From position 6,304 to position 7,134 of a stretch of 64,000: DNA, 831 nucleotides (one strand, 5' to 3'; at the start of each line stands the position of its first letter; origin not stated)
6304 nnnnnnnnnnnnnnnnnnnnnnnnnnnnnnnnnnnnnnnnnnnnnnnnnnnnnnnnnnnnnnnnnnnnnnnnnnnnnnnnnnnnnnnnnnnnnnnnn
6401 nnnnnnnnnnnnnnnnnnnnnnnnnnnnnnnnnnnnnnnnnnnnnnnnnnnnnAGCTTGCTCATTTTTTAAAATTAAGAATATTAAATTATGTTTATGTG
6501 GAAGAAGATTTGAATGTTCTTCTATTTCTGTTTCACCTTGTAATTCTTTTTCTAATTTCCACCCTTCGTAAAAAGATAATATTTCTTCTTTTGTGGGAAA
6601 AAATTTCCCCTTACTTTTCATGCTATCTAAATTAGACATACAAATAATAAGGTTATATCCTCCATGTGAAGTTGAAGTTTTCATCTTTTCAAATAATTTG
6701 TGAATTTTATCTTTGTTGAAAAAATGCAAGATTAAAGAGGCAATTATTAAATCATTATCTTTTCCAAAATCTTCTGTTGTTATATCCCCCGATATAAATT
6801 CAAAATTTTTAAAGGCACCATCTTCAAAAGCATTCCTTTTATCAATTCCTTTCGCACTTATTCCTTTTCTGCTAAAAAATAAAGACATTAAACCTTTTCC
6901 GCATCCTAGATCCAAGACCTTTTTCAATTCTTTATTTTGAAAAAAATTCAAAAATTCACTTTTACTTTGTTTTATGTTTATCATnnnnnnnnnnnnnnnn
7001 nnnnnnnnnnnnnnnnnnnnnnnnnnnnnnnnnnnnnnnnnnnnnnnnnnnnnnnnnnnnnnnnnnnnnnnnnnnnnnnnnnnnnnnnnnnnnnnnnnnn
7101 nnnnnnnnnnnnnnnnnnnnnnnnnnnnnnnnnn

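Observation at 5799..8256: Compact RiPP-like operon: Cys/Asp-rich precursor, radical SAM/SPASM enzyme, methyltransferase and HExxH protein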

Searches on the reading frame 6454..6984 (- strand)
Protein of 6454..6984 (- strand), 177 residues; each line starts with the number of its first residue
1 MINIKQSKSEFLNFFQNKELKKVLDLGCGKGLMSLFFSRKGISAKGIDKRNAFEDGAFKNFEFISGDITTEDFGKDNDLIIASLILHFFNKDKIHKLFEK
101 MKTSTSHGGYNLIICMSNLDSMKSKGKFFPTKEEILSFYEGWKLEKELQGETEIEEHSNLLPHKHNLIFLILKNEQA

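Call 3: search_protein_families(library=pfam, proteins=[window:6454-6984:-], max_evalue=0.1)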
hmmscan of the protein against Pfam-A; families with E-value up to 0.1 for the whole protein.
window:6454-6984:- (177 aa): 11 families
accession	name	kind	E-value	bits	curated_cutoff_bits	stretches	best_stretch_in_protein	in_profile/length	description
PF03848.20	TehB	-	9.1e-18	64.8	20.4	1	6-146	17-167/193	Tellurite resistance protein TehB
PF13489.12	Methyltransf_23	-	5.2e-09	36.5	27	1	11-126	12-98/164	Methyltransferase domain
PF13649.12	Methyltransf_25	-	1.2e-08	35.9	27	1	23-109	1-97/97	Methyltransferase domain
PF13847.12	Methyltransf_31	-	1.7e-07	31.5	27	1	19-117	3-113/145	Methyltransferase domain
PF08241.18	Methyltransf_11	-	1.2e-05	26.3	21.2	1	24-111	1-93/95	Methyltransferase domain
PF00891.24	Methyltransf_2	-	3.4e-05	23.7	22.3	1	50-116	102-167/210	O-methyltransferase domain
PF05175.20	MTS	-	0.00024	21.2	23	1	11-41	23-53/170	Methyltransferase small domain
PF08242.18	Methyltransf_12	-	0.00026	22.1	30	1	24-109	1-96/98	Methyltransferase domain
PF07021.18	MetW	-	0.00041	20.5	21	1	21-69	15-65/193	Methionine biosynthesis protein MetW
PF01739.24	CheR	-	0.059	13.2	27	0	53-113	112-173/195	CheR methyltransferase, SAM binding domain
PF17483.7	TbpB_C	-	0.099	13.4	25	0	71-128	20-77/98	C-lobe handle domain of Tf-binding protein B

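Call 4: search_protein_families(library=ncbifam, proteins=[window:6454-6984:-], max_evalue=0.1)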
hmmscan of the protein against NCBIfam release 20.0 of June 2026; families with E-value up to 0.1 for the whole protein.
window:6454-6984:- (177 aa): 23 families
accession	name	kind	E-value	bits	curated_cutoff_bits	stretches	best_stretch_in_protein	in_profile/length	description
NF008992.0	PRK12335.1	equivalog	1.2e-21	77.1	303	1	3-146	106-258/289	SAM-dependent methyltransferase TehB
NF008405.0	PRK11207.1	equivalog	4e-19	68.9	218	1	5-146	16-167/198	tellurite resistance methyltransferase TehB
TIGR00477.1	tehB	equivalog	3.1e-17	62.7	219.5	1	9-146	63-209/238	tellurite resistance methyltransferase TehB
TIGR02072.1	BioC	equivalog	1.6e-08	34.6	184.95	1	6-112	18-131/244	malonyl-ACP O-methyltransferase BioC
TIGR02021.1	BchM-ChlM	equivalog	3e-08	33.3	158.9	1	12-134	45-177/218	magnesium protoporphyrin IX methyltransferase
NF045649.1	2X_seleno_MduS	exception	1.6e-06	27.4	380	1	10-50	32-72/338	methyltransferase domain-containing selenoprotein MduS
NF043040.1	corrin_prot_MT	hypoth_equivalog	1.3e-05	24.7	180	1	6-109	29-143/216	corrinoid protein-associated methyltransferase CpaM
NF045667.1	MTase_DVU1556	equivalog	2e-05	24.2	155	1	11-56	14-60/213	DVU_1556 family methyltransferase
TIGR01983.1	UbiG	equivalog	2e-05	24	102.95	1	16-51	46-81/228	bifunctional 2-polyprenyl-6-hydroxyphenol methylase/3-demethylubiquinol 3-O-methyltransferase UbiG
NF001786.0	PRK00517.2-4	equivalog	0.00032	19.9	327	1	12-64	137-188/277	50S ribosomal protein L11 methyltransferase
NF011529.0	PRK14968.1-3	equivalog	0.00071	19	162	1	16-60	31-75/198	putative methyltransferase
NF002463.0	PRK01683.1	equivalog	0.00088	18.9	297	1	10-103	22-118/258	trans-aconitate 2-methyltransferase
NF007610.0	PRK10258.1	equivalog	0.0011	18.4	342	1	5-50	28-73/251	malonyl-ACP O-methyltransferase BioC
NF010703.0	PRK14103.1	equivalog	0.0034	16.9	320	1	11-110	21-121/256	trans-aconitate 2-methyltransferase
TIGR02081.1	metW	equivalog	0.0045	16.5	189.5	1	21-68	15-64/194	methionine biosynthesis protein MetW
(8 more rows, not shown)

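Call 63: search_solved_structures(query=window:6454-6984:-, max_evalue=0.001)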
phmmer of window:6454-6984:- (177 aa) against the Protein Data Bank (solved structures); distinct sequences matched with E-value up to 0.001: 12.
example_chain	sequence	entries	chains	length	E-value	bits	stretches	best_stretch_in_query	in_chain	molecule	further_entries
3m70_A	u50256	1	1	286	1.5e-12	50.8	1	22-152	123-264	Tellurite resistance protein tehB homolog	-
4dq0_A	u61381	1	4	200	4.7e-12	49.2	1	7-149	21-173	Tellurite resistance protein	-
2xva_A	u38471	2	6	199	7.5e-12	48.6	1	7-148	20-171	TELLURITE RESISTANCE PROTEIN TEHB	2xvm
2i6g_A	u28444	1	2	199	2.9e-11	46.7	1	22-149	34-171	Putative methyltransferase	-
5wp4_A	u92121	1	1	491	9.8e-09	38.4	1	5-139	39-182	Phosphoethanolamine N-methyltransferase 1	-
5wp5_A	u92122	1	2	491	8e-08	35.5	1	5-139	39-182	Phosphomethylethanolamine N-methyltransferase 2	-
1wzn_A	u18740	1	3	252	4.4e-06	29.8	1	16-110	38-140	SAM-dependent methyltransferase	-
9rfr_A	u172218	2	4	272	1.6e-05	27.9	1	21-125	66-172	Ubiquinone biosynthesis O-methyltransferase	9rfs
3l8d_A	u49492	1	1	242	0.00019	24.5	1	7-114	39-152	Methyltransferase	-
2r3s_A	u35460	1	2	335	0.00022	24.3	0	22-111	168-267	uncharacterized protein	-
8gdu_A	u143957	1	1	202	0.0003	23.8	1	22-120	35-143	Methyltransferase domain-containing protein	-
6mro_A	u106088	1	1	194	0.00069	22.6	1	22-121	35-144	methyl transferase from Methanosarcina acetivorans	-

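Call 79: search_protein_families(library=padloc, proteins=[window:6454-6984:-], max_evalue=0.01)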
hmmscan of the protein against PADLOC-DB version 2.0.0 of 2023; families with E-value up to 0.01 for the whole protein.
window:6454-6984:- (177 aa): 1 family
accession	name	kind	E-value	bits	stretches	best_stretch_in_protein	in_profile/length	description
PDLC04134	mad2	-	7.3e-09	33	1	11-114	283-395/492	mads_2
